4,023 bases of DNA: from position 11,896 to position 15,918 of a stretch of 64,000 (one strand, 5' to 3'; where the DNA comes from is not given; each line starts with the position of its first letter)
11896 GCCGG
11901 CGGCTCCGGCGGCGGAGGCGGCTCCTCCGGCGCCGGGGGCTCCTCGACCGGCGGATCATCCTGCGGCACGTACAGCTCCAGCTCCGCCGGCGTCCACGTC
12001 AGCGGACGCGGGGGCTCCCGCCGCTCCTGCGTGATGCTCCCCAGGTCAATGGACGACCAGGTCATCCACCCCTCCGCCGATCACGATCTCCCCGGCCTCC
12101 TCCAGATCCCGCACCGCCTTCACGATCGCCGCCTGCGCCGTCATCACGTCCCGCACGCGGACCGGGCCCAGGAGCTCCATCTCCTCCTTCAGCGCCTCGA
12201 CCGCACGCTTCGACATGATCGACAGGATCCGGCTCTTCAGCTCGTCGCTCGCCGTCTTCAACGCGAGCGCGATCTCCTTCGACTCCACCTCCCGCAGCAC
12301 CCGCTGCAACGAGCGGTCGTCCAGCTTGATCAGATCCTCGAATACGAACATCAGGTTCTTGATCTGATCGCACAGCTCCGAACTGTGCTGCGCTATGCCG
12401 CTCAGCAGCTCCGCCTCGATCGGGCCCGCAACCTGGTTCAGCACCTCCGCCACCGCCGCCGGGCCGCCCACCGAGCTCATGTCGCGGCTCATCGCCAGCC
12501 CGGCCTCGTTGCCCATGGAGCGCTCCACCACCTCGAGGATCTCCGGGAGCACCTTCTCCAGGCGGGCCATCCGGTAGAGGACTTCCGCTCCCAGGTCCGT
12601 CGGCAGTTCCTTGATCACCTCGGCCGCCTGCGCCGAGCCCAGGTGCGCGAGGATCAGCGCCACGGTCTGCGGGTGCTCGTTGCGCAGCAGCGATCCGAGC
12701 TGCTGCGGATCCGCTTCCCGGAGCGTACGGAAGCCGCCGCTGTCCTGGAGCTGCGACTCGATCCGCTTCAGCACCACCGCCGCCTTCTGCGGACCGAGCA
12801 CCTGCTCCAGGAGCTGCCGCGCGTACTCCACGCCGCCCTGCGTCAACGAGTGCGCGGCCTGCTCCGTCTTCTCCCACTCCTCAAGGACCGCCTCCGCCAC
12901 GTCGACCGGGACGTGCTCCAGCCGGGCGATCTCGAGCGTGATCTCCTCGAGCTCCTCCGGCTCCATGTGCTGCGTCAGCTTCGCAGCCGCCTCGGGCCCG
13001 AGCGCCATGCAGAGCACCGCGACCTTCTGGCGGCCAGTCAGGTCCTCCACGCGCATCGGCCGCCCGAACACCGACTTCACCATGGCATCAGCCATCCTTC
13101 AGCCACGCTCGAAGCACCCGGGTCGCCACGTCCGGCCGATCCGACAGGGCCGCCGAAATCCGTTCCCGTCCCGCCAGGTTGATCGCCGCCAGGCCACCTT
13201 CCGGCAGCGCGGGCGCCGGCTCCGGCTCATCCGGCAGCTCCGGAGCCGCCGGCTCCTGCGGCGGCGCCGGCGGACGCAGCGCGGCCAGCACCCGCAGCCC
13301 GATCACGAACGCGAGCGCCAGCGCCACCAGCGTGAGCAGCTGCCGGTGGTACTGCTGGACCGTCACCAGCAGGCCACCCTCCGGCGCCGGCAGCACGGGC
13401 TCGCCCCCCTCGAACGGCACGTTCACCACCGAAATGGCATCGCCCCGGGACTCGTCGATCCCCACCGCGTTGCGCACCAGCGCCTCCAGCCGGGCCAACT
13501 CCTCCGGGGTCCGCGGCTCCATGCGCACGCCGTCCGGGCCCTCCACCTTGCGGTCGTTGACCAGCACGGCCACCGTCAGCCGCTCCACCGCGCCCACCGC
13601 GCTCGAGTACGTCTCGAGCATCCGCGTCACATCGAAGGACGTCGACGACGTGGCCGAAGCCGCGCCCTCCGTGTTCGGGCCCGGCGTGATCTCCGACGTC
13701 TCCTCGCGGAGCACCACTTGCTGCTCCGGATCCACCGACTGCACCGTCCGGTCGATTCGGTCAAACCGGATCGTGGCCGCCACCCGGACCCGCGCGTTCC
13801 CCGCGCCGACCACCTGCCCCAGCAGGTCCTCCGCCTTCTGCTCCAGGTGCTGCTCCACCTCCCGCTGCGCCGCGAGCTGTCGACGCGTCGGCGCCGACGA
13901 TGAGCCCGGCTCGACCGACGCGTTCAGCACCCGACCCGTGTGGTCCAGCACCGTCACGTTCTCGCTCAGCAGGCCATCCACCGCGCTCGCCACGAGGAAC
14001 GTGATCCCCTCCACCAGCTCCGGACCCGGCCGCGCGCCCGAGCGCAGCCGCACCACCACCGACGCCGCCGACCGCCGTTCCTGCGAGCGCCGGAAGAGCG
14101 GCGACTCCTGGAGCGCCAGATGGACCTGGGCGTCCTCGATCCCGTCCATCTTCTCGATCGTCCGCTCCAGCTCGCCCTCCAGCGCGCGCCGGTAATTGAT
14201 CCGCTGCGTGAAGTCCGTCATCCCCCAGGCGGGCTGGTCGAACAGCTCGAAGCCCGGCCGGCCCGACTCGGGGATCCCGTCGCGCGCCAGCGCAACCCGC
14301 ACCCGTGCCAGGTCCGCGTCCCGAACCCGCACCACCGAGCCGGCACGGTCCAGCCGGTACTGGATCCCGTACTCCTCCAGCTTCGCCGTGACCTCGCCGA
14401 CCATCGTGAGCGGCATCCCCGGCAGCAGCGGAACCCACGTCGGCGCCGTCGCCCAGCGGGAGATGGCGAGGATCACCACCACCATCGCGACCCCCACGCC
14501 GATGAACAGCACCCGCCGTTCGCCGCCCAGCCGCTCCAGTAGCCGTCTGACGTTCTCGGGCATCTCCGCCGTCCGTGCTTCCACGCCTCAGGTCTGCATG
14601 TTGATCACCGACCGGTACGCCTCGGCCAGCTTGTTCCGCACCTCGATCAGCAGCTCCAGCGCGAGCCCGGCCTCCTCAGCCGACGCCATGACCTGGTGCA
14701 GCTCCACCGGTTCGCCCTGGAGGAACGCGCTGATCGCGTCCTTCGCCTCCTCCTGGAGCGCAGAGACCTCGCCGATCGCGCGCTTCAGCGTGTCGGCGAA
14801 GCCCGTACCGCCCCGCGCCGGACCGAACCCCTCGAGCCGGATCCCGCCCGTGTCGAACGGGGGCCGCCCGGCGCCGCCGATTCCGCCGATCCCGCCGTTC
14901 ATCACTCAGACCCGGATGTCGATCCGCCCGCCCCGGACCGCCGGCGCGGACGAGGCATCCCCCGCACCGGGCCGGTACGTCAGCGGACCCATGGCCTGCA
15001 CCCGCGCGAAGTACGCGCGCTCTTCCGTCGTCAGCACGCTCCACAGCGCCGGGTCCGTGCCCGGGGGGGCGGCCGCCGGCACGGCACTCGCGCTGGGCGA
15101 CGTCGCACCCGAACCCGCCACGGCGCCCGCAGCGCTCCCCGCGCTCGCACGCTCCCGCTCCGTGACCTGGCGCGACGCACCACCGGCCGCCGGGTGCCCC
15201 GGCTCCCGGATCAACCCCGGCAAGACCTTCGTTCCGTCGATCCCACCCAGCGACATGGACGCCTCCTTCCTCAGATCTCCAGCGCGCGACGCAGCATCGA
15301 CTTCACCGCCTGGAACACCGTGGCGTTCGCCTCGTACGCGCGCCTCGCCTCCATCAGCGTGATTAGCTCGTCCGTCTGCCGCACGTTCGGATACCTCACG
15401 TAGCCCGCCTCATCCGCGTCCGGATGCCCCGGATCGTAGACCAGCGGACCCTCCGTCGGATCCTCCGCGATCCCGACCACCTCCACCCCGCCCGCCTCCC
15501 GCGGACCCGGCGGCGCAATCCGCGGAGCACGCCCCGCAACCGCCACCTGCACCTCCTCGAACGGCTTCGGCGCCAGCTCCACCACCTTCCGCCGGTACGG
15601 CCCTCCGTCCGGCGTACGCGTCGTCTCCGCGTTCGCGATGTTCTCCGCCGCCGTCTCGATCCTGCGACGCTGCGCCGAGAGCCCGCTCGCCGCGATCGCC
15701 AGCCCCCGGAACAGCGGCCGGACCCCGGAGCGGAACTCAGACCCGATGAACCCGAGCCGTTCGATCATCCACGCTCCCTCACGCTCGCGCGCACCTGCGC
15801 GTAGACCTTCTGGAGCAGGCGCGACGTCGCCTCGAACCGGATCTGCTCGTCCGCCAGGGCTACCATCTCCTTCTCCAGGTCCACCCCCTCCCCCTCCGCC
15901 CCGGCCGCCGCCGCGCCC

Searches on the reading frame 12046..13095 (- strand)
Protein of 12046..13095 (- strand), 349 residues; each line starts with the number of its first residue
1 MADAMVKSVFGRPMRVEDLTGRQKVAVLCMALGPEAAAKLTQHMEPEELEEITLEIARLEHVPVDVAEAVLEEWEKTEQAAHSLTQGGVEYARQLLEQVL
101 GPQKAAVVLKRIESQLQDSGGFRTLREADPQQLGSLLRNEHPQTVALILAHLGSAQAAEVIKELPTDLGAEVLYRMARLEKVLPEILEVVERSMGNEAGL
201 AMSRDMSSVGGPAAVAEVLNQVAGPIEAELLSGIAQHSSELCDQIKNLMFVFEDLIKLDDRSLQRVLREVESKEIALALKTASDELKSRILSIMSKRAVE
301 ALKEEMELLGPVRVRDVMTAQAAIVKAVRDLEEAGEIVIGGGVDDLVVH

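Call 62: search_protein_families(library=pfam, proteins=[window:12046-13095:-], max_evalue=0.0001)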
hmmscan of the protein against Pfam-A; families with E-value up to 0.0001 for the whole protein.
window:12046-13095:- (349 aa): 4 families
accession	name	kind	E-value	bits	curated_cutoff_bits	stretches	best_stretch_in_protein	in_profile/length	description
PF01706.21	FliG_C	-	2.2e-43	147.4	23.3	1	234-339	3-108/108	FliG C-terminal domain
PF14842.11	FliG_N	-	8e-39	132.9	25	2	19-118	2-101/104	FliG N-terminal domain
PF14841.11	FliG_M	-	1.8e-29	102.2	25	1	130-198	1-69/76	FliG middle domain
PF03448.22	MgtE_N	-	1.2e-08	35.9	25.9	0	124-177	33-86/102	MgtE intracellular N domain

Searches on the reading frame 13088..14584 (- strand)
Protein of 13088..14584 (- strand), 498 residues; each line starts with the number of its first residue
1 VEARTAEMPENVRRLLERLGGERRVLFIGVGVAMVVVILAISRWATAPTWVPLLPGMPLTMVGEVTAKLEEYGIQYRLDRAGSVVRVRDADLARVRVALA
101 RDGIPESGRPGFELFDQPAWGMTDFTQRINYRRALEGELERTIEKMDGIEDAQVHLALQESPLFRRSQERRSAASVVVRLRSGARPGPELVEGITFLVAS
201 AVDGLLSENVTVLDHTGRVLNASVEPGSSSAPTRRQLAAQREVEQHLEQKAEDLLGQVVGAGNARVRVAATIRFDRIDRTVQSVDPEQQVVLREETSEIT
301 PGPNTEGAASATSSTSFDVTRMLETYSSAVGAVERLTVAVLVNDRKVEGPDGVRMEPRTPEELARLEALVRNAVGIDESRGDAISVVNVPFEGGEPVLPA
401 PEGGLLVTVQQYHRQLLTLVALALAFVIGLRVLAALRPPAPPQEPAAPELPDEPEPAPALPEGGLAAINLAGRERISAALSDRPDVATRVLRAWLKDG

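Call 18: search_protein_families(library=pfam, proteins=[window:13088-14584:-], max_evalue=0.001)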
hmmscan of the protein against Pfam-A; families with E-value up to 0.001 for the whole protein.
window:13088-14584:- (498 aa): 2 families
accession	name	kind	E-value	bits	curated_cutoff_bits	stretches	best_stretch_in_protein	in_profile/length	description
PF01514.23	YscJ_FliF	-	3.9e-52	177.2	24.4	1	46-221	2-178/179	Secretory protein of YscJ/FliF family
PF08345.17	YscJ_FliF_C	-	1.5e-29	103.8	23.8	1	255-391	1-147/147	Flagellar M-ring protein C-terminal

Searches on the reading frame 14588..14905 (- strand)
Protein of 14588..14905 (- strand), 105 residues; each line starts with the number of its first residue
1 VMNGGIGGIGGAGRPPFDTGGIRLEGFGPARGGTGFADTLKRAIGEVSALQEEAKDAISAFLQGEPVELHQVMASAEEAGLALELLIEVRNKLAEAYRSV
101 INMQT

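Call 62: search_protein_families(library=pfam, proteins=[window:14588-14905:-], max_evalue=0.0001)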
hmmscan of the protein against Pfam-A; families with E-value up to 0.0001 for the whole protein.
window:14588-14905:- (105 aa): 1 family
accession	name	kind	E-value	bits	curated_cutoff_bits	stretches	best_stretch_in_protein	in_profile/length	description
PF02049.23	FliE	-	3.3e-23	82.1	22.4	1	31-104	15-88/89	Flagellar hook-basal body complex protein FliE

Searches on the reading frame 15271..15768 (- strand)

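Call 18: search_protein_families(library=pfam, proteins=[window:15271-15768:-], max_evalue=0.001)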
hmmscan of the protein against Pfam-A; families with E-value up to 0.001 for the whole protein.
window:15271-15768:- (165 aa): 2 families
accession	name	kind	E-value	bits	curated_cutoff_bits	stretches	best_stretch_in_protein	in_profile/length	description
PF06429.18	Flg_bbr_C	-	1e-10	41.4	23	1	121-164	2-45/46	Flagellar basal body rod FlgEFG protein C-terminal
PF00460.25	Flg_bb_rod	-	1.5e-07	31.7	20.7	1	24-50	2-28/31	Flagella basal body rod protein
